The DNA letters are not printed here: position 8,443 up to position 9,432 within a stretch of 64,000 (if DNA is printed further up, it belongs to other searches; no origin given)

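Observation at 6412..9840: Pilin-like operon of four class-III-signal proteins headed by a short exosortase/archaeosortase-like membrane protein, with no assembly ATPase nearby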

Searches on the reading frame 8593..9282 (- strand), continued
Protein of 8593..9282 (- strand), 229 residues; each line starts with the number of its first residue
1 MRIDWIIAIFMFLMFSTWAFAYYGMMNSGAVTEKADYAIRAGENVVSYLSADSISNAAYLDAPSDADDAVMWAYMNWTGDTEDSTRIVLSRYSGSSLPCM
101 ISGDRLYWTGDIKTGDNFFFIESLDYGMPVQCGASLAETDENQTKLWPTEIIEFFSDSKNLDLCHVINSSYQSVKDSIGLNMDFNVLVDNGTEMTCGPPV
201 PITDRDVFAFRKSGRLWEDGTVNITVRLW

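Call 63: list_cluster_members(proteins=[P0090, P0048, P0087, P0120, P0121, P0133, P0139, P0144, P0155, P0137])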
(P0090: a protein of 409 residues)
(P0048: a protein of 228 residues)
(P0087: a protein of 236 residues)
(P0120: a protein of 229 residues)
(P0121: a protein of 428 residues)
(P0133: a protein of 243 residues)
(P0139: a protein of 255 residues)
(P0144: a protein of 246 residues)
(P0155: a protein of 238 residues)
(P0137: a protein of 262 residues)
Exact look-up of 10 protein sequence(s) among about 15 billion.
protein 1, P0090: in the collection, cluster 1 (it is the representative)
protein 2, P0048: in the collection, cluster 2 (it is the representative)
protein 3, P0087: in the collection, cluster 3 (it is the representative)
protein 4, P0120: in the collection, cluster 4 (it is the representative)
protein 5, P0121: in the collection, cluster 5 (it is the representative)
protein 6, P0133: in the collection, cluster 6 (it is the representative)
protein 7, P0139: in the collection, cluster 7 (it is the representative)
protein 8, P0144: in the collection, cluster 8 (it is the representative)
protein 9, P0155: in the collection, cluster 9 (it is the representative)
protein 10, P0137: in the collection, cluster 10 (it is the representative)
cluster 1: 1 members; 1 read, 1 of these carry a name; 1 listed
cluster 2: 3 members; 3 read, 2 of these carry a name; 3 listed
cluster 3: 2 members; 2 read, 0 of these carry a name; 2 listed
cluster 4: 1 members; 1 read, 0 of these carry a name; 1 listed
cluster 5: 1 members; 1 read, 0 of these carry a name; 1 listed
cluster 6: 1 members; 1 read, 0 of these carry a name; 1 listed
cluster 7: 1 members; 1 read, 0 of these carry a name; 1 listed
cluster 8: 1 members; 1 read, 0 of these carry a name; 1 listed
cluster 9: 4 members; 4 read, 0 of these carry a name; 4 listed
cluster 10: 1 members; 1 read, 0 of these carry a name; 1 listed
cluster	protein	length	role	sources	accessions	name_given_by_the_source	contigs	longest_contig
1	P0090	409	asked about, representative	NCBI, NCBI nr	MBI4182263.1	MAG: exosortase/archaeosortase family protein [Candidatus Aenigmarchaeota archaeon] | exosortase/archaeosortase family protein [Candidatus Aenigmarchaeota archaeon]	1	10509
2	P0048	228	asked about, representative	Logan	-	-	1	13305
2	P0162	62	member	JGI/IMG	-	hypothetical protein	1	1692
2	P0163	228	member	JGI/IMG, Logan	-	hypothetical protein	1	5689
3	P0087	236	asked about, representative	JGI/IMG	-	-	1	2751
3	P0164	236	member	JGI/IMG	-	-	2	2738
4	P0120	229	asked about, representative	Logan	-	-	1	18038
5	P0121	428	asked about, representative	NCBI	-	-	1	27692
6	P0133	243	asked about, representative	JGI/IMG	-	-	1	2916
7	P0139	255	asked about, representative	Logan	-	-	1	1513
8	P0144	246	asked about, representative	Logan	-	-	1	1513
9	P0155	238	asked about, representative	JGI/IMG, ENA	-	-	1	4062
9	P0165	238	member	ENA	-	-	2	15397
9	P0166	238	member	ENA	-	-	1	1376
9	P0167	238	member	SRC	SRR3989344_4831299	-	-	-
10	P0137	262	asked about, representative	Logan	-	-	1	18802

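Call 64: find_encoding_contigs(protein=P0048, flank=8000, max_places=1)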
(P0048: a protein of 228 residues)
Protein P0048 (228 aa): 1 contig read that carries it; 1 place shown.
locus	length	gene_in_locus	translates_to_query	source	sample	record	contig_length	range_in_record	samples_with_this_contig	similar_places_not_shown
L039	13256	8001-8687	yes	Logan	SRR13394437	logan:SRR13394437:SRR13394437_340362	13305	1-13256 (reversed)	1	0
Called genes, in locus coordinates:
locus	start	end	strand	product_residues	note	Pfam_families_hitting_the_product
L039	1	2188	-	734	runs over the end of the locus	PF19077:Big_13 (faint)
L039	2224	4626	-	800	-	PF17957:Big_7 (weak)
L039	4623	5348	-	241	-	-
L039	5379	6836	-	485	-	-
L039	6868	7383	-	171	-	-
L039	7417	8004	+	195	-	PF09721:Exosortase_EpsH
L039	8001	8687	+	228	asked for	PF23958:DUF7287 (weak)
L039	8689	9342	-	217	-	-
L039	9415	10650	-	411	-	PF00438:S-AdoMet_synt_N, PF02772:S-AdoMet_synt_M, PF02773:S-AdoMet_synt_C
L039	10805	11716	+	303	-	PF00890:FAD_binding_2 (faint), PF01134:GIDA (faint), PF01262:AlaDh_PNT_C (faint), PF01266:DAO (faint), PF07992:Pyr_redox_2, PF12831:FAD_oxidored (weak), PF13738:Pyr_redox_3, PF00070:Pyr_redox, +3 more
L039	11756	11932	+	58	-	-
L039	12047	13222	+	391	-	PF03215:Rad17, PF13191:AAA_16 (faint), PF13401:AAA_22 (faint), PF00004:AAA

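Call 65: find_encoding_contigs(protein=P0120, flank=9000, max_places=1)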
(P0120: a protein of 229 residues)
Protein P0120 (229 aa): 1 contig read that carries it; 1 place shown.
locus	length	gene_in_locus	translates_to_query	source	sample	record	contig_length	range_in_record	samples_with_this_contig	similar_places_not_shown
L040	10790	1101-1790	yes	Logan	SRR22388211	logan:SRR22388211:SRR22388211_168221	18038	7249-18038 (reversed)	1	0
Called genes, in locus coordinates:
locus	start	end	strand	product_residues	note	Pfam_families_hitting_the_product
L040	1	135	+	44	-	?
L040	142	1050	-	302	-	PF07091:FmrO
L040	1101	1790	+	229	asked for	-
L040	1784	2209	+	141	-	-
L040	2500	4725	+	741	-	-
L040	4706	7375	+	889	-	PF00801:PKD, PF18911:PKD_4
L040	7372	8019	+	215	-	PF00025:Arf (faint), PF03193:RsgA_GTPase (faint), PF00071:Ras (faint), PF01926:MMR_HSR1, PF02421:FeoB_N (faint), PF08477:Roc (faint), PF16897:MMR_HSR1_Xtn (weak), PF00009:GTP_EFTU (weak)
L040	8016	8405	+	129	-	PF09846:OapB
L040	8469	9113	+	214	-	-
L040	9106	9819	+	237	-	-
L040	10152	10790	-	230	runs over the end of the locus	PF10584:Proteasome_A_N, PF00227:Proteasome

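Call 66: find_encoding_contigs(protein=P0121, flank=9000, max_places=1)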
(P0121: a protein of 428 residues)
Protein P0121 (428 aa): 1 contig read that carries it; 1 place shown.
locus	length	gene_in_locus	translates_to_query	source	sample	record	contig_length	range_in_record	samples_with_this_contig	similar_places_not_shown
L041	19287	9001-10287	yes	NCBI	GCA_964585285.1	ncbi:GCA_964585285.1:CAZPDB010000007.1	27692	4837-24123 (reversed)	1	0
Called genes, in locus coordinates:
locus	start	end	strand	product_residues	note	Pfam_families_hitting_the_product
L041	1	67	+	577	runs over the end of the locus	PF03485:Arg_tRNA_synt_N, PF00750:tRNA-synt_1d, PF05746:DALR_1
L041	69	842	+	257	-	PF00491:Arginase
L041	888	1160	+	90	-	-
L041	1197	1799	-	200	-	PF00149:Metallophos, PF12850:Metallophos_2, PF14582:Metallophos_3 (faint)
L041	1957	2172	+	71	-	-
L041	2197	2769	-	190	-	PF01300:Sua5_yciO_yrdC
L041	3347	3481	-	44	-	-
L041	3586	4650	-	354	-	PF05621:TniB (weak), PF13191:AAA_16, PF00931:NB-ARC, PF01637:ATPase_2 (weak), PF00004:AAA, PF05729:NACHT (weak), PF13401:AAA_22, PF22703:Cdc6_lid, +1 more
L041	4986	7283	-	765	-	PF02359:CDC48_N, PF13191:AAA_16 (weak), PF00004:AAA, PF07724:AAA_2 (weak), PF17862:AAA_lid_3, PF00004:AAA, PF05496:RuvB_N (weak), PF17862:AAA_lid_3, +27 more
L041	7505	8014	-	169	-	-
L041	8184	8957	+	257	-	PF01026:TatD_DNase, PF01979:Amidohydro_1 (weak)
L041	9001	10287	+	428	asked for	-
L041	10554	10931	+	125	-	-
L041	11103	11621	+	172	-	-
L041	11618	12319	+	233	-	PF11848:DUF3368 (faint)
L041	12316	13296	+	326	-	PF06550:SPP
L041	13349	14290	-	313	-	PF23023:Anti-Pycsar_Apyc1, PF13483:Lactamase_B_3, PF12706:Lactamase_B_2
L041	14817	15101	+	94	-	-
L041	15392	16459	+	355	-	PF00297:Ribosomal_L3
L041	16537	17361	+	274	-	PF00573:Ribosomal_L4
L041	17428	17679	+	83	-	PF00276:Ribosomal_L23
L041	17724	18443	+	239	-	PF00181:Ribosomal_L2_N (weak), PF03947:Ribosomal_L2_C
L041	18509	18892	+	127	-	PF00203:Ribosomal_S19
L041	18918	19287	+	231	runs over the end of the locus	PF00237:Ribosomal_L22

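Call 80: search_protein_families(library=ncbifam, proteins=[L039:6868-7383:-, L039:2-2188:-], max_evalue=10)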
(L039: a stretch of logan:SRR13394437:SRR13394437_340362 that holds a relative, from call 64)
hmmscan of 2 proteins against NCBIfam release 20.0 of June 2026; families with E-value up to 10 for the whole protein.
L039:6868-7383:- (171 aa): 1 family
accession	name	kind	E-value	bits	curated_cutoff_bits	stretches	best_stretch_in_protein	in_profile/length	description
NF005815.0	PRK07681.1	equivalog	0.0082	15.2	545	1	22-67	83-128/399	LL-diaminopimelate aminotransferase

L039:2-2188:- (729 aa): 2 families
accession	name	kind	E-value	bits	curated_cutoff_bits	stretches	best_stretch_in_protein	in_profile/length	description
NF047446.1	barrel_OmpL47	domain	2.2e-13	50.5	40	5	507-542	3-37/68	OmpL47-type beta-barrel domain-containing protein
NF047441.1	Lepto_OmpL47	equivalog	2.9e-06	27.1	250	2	223-268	111-155/336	multi-beta-barrel domain surface protein OmpL47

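Call 83: predict_structure(alignment_id=A7)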
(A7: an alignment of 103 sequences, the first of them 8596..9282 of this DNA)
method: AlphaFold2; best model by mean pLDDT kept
length: 229 residues; sequences in the alignment: 103
mean_pLDDT: 95.5   pTM: 0.82
mean pLDDT of the five models: 95.5, 95.1, 94.3, 94.3, 94.3
residues with pLDDT >= 90: 213; 70-90: 15; 50-70: 1; < 50: 0
segments of 3 or more residues with pLDDT < 50: none
pLDDT, mean of each block of 10 residues (from residue 1): 92 98 89 94 97 97 98 92 95 93 97 98 94 96 97 96 97 97 97 97 93 95 98
secondary structure, 60 per line:
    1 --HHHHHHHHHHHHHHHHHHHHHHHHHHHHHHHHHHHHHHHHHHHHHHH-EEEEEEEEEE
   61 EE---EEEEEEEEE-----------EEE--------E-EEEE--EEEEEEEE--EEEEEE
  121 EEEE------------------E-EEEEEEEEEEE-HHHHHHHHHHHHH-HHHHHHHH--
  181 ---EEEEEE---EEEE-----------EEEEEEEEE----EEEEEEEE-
elements in order: H3-49 E51-62 E66-74 E86-88 E99-102 E105-112 E115-124 E145-155 H157-169 H171-178 E184-189 E193-196 E208-216 E221-228

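Call 85: fold_search(model_id=the predicted structure, library=pdb)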
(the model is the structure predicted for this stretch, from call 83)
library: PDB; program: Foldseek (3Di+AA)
matches with E <= 10: 559; with E <= 0.001: 0
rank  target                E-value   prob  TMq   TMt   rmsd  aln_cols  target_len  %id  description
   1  8igr_G                8.9e-02  0.08  0.15  0.13  18.3       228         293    9  Cryo-EM structure of CII-dependent transcription activation complex (released 2023-05-17)
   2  9oir_A                9.4e-02  0.06  0.11  0.08  26.8       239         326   10  Human P2X2 receptor channel in detergent with residual ATP (released 2026-03-18)
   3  7oyb_D2               9.9e-02  0.91  0.20  0.20   6.7        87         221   15  Cryo-EM structure of the 6 hpf zebrafish embryo 80S ribosome (released 2022-07-13)
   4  9uwx_A                1.1e-01  0.06  0.11  0.09  26.4       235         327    9  Cryo-EM structure of the human P2X2 receptor in the ATP-bound open state (released 2026-03-11)
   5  9uww_A                1.1e-01  0.05  0.11  0.08  26.1       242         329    9  Cryo-EM structure of the human P2X2 receptor in the apo closed state (released 2026-03-11)
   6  9ddw_A                1.2e-01  0.06  0.11  0.09  26.3       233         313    9  Cryo-EM structure of the human P2X2 receptor in conformation I of the ATP-bound desensitized state (released 2025-09-24)
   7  6zu5_SD0              1.6e-01  0.94  0.22  0.24   4.5        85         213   16  Structure of the Paranosema locustae ribosome in complex with Lso2 (released 2020-11-04)
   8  9ux1_C                1.6e-01  0.04  0.11  0.08  28.2       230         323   10  Cryo-EM structure of the human P2X2/3 heteromer receptor - class 1 (1:2) (released 2026-03-11)
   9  4yfx_A                1.8e-01  0.06  0.14  0.14  19.2       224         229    9  Escherichia coli RNA polymerase in complex with Myxopyronin B (released 2015-03-11)
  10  5a2q_D                1.9e-01  0.57  0.18  0.18   6.7        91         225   16  Structure of the HCV IRES bound to the human ribosome (released 2015-07-15)
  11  5xxu_D                2.1e-01  0.72  0.19  0.21   7.0        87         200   14  Small subunit of Toxoplasma gondii ribosome (released 2017-08-30)
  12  9z32_A                2.1e-01  0.04  0.11  0.08  25.9       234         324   10  The structure of short splice variant (Q9UBL9-2) of human P2X2 receptor channel in lipid nanodiscs with Mg-ATP (released 2026-03-18)
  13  9ddx_A                2.4e-01  0.04  0.11  0.09  25.6       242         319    9  Cryo-EM structure of the human P2X2 receptor in conformation II of the ATP-bound desensitized state (released 2025-09-24)
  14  9ojk_A                2.4e-01  0.04  0.11  0.08  25.5       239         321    8  The open state structure of human P2X2 receptor channel in lipid nanodiscs with free ATP and sodium (released 2026-03-18)
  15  9uwy_A                2.4e-01  0.04  0.11  0.08  26.1       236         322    8  Cryo-EM structure of the human P2X2 receptor in the ATP-bound desensitised state (released 2026-03-11)
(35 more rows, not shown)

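Call 98: find_encoding_contigs(protein=P0137, flank=9000, max_places=1)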
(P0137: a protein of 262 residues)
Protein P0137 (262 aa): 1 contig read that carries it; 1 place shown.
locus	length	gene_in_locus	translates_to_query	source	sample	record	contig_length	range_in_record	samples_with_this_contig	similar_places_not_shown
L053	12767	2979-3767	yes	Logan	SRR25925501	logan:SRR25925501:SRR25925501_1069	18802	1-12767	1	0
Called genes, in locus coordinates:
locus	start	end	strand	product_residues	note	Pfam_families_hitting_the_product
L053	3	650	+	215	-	?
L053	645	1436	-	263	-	PF01336:tRNA_anti-codon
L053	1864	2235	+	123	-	-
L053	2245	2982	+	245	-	PF02535:Zip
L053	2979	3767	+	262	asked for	-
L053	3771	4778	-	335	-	PF00752:XPG_N, PF00867:XPG_I, PF01367:5_3_exonuc (weak)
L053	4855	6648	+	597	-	PF02934:GatB_N, PF02637:GatB_Yqey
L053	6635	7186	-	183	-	-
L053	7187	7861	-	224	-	-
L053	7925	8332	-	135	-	PF02001:DUF134, PF04545:Sigma70_r4 (weak), PF08281:Sigma70_r4_2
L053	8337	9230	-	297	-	PF00142:Fer4_NifH (faint), PF01656:CbiA, PF02374:ArsA_ATPase (faint), PF03193:RsgA_GTPase (faint), PF10609:ParA, PF13614:AAA_31 (faint), PF12838:Fer4_7 (faint), PF00037:Fer4 (faint)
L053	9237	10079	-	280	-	PF01656:CbiA, PF02374:ArsA_ATPase (weak), PF10609:ParA, PF13614:AAA_31, PF12838:Fer4_7, PF13187:Fer4_9, PF14697:Fer4_21, PF00037:Fer4, +6 more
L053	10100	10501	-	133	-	PF02579:Nitro_FeMo-Co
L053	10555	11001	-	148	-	PF17253:DUF5320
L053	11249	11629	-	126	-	PF01209:Ubie_methyltran (weak), PF13489:Methyltransf_23 (weak), PF13847:Methyltransf_31, PF08241:Methyltransf_11, PF08242:Methyltransf_12, PF13649:Methyltransf_25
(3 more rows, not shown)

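Call 99: find_encoding_contigs(protein=P0165, flank=9000, max_places=1)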
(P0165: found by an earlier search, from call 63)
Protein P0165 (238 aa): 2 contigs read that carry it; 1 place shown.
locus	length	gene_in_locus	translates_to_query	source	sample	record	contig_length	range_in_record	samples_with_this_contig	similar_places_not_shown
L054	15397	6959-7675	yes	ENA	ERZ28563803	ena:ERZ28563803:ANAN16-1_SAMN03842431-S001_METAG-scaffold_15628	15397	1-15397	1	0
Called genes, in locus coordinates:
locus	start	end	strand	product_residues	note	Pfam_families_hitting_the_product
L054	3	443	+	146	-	?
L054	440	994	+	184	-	-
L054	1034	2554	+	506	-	PF00437:T2SSE, PF27713:UCP018868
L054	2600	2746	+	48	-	-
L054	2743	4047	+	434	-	PF00482:T2SSF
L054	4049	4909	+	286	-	PF00482:T2SSF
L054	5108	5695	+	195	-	PF01909:NTP_transf_2 (weak), PF18765:Polbeta (weak)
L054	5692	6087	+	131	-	-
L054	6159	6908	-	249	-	PF13649:Methyltransf_25 (faint), PF07091:FmrO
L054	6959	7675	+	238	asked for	-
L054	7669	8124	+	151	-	-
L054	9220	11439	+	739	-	-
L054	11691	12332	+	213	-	PF01926:MMR_HSR1, PF02421:FeoB_N, PF08477:Roc (faint), PF00009:GTP_EFTU (weak)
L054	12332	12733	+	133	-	PF09846:OapB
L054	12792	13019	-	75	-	-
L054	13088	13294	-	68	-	-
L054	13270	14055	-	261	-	PF01909:NTP_transf_2 (weak), PF18765:Polbeta (weak)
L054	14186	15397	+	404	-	?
